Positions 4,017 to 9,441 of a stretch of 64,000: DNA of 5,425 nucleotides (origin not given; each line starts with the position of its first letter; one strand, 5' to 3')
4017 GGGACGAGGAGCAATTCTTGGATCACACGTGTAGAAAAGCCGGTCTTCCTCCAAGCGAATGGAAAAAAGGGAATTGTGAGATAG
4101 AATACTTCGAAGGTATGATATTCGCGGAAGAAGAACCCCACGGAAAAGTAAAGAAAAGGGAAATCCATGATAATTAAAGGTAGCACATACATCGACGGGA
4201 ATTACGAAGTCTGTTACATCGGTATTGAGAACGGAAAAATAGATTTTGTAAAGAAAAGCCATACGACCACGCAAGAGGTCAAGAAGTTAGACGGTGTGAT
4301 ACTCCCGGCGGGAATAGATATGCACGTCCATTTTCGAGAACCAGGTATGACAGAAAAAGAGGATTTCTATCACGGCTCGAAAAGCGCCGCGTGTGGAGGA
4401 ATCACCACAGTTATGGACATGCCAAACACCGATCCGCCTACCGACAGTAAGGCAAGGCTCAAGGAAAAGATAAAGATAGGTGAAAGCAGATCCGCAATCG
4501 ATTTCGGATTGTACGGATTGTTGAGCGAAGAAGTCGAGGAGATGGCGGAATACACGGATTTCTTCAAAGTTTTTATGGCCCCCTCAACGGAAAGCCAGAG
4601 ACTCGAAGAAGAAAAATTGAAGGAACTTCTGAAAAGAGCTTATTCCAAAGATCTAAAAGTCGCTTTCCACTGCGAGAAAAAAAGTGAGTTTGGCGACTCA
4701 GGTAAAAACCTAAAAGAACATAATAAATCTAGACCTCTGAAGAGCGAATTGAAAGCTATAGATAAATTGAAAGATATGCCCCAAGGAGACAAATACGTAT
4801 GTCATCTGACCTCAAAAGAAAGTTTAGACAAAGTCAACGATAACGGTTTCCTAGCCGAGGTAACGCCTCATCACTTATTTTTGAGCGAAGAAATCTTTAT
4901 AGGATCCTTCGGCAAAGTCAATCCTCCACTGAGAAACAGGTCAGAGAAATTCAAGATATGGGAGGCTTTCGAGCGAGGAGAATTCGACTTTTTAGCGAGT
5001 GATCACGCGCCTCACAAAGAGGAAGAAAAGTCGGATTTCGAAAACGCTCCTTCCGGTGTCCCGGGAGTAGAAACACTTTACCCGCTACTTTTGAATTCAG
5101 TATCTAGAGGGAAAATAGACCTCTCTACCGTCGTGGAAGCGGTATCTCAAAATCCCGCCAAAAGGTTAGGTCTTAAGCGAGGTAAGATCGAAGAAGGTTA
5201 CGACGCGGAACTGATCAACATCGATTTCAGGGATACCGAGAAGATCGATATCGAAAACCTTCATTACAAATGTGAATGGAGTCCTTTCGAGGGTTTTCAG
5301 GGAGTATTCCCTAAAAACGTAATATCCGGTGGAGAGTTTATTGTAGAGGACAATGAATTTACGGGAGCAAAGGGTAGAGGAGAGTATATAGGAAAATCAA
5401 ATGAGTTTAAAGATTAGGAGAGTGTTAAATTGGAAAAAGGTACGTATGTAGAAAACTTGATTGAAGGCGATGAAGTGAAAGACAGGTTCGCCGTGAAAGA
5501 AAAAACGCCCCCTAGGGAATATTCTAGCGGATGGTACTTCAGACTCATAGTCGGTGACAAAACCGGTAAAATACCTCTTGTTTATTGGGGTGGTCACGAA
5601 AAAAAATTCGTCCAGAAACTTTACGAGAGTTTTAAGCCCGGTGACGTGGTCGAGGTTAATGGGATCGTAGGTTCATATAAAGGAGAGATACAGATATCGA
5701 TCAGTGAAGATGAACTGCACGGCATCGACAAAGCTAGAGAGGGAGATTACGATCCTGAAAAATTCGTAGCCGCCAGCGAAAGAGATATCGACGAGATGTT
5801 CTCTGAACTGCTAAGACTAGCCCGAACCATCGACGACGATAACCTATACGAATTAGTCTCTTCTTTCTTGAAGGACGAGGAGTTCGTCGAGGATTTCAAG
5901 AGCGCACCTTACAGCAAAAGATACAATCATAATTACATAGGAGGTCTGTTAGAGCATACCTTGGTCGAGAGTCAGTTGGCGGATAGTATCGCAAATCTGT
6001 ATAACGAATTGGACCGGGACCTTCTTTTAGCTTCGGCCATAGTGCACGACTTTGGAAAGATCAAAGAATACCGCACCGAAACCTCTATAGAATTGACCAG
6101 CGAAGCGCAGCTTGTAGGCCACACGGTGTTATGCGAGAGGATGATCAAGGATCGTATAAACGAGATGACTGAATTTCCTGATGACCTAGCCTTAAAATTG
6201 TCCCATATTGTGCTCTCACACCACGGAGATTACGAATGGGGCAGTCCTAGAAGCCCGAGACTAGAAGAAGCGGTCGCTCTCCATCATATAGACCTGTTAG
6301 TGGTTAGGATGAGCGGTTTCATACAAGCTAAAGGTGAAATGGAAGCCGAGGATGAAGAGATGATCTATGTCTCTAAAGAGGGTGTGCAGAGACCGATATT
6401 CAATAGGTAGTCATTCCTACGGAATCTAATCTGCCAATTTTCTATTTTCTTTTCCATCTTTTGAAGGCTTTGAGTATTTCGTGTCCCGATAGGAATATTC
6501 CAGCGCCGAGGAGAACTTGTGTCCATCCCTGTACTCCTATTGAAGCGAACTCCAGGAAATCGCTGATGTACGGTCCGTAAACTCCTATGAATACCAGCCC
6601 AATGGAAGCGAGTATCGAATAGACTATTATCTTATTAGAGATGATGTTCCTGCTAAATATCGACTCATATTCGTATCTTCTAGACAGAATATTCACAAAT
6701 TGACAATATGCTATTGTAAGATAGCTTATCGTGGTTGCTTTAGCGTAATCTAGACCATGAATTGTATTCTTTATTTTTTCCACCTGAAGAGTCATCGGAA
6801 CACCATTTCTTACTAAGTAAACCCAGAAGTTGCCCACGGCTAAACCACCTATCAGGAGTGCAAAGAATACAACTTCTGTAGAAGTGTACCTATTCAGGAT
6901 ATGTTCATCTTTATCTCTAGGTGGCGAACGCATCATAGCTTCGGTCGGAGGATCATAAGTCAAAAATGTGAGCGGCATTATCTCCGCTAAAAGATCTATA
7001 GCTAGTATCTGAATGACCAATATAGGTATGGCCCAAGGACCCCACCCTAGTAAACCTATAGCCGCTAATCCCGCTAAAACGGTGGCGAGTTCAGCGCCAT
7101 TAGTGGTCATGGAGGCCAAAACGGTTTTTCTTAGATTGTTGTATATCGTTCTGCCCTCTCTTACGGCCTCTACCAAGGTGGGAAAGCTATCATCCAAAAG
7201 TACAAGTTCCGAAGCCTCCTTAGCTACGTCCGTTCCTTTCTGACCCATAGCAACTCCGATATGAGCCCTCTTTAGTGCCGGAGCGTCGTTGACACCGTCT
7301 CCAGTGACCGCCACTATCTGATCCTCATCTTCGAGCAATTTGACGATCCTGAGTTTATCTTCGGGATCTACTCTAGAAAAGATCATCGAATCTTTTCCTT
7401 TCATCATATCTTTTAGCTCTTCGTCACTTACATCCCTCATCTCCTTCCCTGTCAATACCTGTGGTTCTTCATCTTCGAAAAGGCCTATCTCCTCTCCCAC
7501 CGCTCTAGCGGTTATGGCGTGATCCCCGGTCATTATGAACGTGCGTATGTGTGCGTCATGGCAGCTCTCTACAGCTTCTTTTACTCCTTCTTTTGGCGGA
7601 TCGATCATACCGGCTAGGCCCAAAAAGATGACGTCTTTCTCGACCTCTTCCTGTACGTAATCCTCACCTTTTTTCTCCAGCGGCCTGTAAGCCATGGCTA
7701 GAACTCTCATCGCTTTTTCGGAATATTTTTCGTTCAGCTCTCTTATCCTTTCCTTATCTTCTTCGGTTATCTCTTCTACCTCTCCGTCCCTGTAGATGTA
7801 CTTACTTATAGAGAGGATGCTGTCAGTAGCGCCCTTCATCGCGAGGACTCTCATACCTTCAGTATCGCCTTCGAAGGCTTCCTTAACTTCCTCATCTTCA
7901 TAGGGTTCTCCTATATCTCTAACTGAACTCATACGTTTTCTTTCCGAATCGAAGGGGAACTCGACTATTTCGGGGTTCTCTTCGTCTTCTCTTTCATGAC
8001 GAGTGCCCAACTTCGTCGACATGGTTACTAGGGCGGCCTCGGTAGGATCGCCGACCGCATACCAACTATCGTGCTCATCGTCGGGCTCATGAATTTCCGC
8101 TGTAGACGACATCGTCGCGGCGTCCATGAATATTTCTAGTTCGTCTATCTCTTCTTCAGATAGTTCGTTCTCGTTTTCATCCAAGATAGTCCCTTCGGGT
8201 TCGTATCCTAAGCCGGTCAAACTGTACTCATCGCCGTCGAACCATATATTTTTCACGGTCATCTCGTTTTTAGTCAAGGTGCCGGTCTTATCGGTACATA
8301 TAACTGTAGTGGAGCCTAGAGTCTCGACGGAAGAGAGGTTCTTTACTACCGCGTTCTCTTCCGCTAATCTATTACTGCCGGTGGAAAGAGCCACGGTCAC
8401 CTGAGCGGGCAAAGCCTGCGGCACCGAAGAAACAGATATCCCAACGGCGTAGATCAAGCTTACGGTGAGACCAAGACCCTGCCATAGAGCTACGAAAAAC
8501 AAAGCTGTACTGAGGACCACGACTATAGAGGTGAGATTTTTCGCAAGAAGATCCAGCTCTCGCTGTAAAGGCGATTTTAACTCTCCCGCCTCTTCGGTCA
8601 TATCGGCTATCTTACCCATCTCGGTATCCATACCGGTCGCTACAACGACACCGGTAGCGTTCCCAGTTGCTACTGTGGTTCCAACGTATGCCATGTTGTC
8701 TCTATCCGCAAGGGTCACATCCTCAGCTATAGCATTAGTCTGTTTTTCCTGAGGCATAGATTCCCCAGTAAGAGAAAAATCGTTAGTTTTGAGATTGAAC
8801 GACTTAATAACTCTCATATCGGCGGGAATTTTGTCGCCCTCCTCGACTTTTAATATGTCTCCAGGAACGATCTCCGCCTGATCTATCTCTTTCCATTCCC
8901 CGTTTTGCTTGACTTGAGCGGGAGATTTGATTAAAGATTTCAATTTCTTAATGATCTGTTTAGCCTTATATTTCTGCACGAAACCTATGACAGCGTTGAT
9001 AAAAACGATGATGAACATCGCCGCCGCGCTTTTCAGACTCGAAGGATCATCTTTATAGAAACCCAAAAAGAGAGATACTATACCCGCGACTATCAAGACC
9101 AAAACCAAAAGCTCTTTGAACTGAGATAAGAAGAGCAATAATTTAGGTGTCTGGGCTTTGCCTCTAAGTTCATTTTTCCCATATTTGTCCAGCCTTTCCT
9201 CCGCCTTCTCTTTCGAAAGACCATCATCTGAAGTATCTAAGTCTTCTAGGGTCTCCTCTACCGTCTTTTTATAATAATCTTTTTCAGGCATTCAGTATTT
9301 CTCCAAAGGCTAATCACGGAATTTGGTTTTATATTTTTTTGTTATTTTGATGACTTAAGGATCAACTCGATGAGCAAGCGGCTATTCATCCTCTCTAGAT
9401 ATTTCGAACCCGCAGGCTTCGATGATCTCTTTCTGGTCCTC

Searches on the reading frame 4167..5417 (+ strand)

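Call 40: search_protein_families(library=pfam, proteins=[window:4167-5417:+], max_evalue=0.00001)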
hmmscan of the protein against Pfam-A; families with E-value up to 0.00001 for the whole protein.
window:4167-5417:+ (416 aa): 2 families
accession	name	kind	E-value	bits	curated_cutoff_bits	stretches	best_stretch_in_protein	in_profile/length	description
PF01979.26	Amidohydro_1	-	5e-25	88.9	25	1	44-371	1-323/345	Amidohydrolase family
PF07969.17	Amidohydro_3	-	1.9e-09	38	29.7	0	315-382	405-461/472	Amidohydrolase family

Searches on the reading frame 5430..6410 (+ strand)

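Call 40: search_protein_families(library=pfam, proteins=[window:5430-6410:+], max_evalue=0.00001)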
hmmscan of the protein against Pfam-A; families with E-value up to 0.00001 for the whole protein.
window:5430-6410:+ (326 aa): 2 families
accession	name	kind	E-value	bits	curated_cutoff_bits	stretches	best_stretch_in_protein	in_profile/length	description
PF01966.28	HD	-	1.1e-10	42.2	22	1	174-289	2-112/116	HD domain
PF01336.31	tRNA_anti-codon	-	1.9e-09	37.8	27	1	32-94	13-72/75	OB-fold nucleic acid binding domain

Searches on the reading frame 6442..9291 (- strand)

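Call 40: search_protein_families(library=pfam, proteins=[window:6442-9291:-], max_evalue=0.00001)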
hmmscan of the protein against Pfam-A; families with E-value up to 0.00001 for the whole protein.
window:6442-9291:- (949 aa): 6 families
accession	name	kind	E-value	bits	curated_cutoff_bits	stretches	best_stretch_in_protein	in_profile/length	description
PF00122.25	E1-E2_ATPase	-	3e-52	177.2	28.1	1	120-311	2-180/181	E1-E2 ATPase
PF00689.26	Cation_ATPase_C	-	4e-33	115.1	27.3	1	755-943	2-175/175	Cation transporting ATPase, C-terminus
PF00690.31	Cation_ATPase_N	-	3.5e-20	71.9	20.4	1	6-73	1-69/69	Cation transporter/ATPase, N-terminus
PF13246.12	Cation_ATPase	-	3.4e-17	62.7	21.7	1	398-499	6-91/91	Cation transport ATPase (P-type)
PF00702.32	Hydrolase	-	5.2e-17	63.3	26.4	1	330-677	3-191/191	haloacid dehalogenase-like hydrolase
PF12710.13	HAD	-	1.1e-06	29.7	27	1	510-674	36-189/189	haloacid dehalogenase-like hydrolase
